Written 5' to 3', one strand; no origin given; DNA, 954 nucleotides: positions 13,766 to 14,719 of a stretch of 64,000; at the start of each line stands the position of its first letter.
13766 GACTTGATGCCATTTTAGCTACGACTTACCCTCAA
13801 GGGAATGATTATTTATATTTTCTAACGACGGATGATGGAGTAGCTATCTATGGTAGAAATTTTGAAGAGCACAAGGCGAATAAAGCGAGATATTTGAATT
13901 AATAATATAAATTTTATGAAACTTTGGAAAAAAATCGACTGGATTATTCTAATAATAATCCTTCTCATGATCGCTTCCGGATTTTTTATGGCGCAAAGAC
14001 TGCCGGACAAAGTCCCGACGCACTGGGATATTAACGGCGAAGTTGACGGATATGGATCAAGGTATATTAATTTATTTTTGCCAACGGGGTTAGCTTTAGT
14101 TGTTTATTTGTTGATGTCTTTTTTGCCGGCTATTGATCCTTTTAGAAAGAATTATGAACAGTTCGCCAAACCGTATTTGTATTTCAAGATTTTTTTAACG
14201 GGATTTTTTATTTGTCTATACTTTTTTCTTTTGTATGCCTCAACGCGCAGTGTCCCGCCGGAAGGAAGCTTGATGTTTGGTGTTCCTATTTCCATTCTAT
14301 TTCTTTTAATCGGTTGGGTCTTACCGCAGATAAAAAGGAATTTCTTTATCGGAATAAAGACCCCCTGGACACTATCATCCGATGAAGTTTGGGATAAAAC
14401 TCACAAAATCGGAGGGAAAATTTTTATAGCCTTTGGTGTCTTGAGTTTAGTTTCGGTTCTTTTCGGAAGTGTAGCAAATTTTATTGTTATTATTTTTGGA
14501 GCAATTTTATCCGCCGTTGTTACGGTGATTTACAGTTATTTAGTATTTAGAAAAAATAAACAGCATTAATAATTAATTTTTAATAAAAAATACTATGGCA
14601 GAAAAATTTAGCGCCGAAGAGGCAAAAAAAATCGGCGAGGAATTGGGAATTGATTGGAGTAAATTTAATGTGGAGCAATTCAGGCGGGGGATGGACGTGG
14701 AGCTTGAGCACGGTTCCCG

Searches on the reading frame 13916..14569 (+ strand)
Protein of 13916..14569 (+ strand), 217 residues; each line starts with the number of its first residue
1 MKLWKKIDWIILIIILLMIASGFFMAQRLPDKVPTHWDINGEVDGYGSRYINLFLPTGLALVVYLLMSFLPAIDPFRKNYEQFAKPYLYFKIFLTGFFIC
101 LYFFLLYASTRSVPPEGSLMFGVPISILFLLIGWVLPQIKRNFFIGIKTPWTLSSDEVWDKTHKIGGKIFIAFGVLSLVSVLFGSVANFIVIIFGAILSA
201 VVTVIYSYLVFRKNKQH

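Call 20: search_protein_families(library=pfam, proteins=[window:13916-14569:+], max_evalue=0.01)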
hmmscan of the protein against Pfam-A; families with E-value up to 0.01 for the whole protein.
window:13916-14569:+ (217 aa): 4 families
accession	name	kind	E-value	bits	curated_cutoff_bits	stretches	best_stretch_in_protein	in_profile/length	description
PF13630.11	SdpI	-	4e-20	72.2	28.2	1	139-207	2-71/71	SdpI/YfhL protein family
PF07853.16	DUF1648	-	2.7e-15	56.2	28.7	1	13-56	1-44/49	Domain of unknown function (DUF1648)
PF03116.20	NQR2_RnfD_RnfE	-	0.0014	18.5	27.7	1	49-132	189-262/296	NQR2, RnfD, RnfE family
PF14358.11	DUF4405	-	0.0068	17.3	26.7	0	7-31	2-26/66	Domain of unknown function (DUF4405)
